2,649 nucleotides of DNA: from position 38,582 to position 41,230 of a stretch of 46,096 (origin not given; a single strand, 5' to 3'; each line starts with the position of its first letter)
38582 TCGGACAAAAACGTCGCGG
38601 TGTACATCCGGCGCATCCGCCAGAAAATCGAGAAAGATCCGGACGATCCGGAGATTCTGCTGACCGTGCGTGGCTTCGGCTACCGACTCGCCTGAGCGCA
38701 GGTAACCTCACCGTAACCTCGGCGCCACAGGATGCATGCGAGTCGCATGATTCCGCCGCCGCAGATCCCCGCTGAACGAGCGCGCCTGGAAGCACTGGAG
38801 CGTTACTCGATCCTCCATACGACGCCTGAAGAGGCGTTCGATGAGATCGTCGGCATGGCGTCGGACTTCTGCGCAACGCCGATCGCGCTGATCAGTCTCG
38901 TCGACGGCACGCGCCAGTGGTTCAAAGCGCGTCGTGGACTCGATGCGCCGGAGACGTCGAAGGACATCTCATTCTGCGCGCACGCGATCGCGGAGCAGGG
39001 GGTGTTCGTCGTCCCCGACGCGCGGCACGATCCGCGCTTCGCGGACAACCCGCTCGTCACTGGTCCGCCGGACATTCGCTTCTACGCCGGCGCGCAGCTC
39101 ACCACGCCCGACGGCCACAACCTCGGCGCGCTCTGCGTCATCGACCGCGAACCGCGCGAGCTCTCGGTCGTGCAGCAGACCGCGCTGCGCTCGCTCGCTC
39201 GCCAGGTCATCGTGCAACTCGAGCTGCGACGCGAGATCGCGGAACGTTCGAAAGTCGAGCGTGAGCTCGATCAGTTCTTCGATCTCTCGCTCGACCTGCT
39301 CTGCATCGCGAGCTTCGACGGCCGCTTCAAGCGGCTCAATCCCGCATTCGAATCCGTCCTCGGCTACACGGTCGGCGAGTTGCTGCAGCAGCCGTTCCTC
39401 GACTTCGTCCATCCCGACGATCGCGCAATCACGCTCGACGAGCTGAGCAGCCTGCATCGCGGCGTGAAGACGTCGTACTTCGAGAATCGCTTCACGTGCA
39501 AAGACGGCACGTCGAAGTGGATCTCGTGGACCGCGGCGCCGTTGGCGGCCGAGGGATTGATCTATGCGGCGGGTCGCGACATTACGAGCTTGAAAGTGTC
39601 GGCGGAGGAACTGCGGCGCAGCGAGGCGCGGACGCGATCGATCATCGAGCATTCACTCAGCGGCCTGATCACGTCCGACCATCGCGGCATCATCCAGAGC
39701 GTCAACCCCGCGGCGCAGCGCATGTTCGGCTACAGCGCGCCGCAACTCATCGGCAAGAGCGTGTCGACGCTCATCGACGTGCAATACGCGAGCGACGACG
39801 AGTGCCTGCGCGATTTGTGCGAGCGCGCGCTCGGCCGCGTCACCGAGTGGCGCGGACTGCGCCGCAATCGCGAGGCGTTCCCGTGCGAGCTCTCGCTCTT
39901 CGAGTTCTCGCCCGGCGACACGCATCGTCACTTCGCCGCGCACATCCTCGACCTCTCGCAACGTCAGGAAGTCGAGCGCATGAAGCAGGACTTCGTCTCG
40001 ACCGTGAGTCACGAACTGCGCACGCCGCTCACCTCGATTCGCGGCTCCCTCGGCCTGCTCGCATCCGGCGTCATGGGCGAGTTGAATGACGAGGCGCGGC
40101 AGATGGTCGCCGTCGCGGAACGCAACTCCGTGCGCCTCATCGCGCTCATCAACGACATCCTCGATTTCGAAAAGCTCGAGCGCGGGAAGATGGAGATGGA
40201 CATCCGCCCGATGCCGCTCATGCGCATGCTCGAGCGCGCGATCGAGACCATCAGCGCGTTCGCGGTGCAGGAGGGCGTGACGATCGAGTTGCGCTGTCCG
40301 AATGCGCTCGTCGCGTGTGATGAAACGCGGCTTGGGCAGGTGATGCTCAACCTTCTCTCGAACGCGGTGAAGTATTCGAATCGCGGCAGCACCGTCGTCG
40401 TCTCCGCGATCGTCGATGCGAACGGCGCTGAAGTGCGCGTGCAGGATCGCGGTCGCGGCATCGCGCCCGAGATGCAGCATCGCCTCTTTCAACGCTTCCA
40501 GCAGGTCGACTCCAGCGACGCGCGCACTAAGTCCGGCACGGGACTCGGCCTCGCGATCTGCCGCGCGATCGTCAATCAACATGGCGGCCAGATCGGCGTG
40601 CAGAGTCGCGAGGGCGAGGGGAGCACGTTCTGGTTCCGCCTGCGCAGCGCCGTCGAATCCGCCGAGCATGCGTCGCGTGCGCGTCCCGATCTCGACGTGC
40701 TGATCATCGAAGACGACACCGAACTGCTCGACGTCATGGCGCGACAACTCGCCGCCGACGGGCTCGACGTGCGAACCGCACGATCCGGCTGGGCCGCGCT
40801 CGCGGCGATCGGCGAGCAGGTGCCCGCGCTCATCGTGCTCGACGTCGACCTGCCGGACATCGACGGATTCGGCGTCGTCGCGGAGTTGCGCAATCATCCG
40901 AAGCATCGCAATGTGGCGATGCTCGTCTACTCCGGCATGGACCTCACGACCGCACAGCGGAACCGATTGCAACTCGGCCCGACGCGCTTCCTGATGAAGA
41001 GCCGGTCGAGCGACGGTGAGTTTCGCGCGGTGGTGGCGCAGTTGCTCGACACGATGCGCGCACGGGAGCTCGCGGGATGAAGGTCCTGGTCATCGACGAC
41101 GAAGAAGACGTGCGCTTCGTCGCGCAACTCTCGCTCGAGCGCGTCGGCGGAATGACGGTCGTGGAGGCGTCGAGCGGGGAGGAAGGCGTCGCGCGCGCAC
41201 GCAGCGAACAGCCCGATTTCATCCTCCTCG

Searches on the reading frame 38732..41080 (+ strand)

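Call 65: search_protein_families(library=pfam, proteins=[window:38732-41080:+], max_evalue=0.0001)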
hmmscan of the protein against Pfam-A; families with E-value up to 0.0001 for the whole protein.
window:38732-41080:+ (782 aa): 11 families
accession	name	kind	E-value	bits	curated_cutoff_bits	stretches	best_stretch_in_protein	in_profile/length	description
PF02518.31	HATPase_c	-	1.2e-30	106.7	26.4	1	530-638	2-108/111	Histidine kinase-, DNA gyrase B-, and HSP90-like ATPase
PF13426.13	PAS_9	-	4.3e-23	82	27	2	311-403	3-96/103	PAS domain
PF00512.31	HisKA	-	4.6e-20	71.9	26.9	1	417-485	1-66/66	His Kinase A (phospho-acceptor) domain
PF00989.32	PAS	-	5.1e-20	72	22.6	2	300-386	2-90/113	PAS fold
PF08447.18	PAS_3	-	3.4e-16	59.7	25.6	1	202-271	4-75/89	PAS fold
PF00072.30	Response_reg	-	1.7e-15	57.6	30.2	1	656-758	1-101/111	Response regulator receiver domain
PF13188.13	PAS_8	-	7.7e-15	54.6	21.8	1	299-359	1-58/65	PAS domain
PF08448.16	PAS_4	-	3.9e-14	53.2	23.1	1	184-287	2-108/110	PAS fold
PF01590.32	GAF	-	6.2e-14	53.1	22.4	1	32-162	2-132/133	GAF domain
PF13185.12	GAF_2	-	8.7e-06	26.4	28.6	1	30-159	2-131/136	GAF domain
PF13581.12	HATPase_c_2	-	7.5e-05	23.2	27.4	0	541-620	39-113/127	Histidine kinase-like ATPase domain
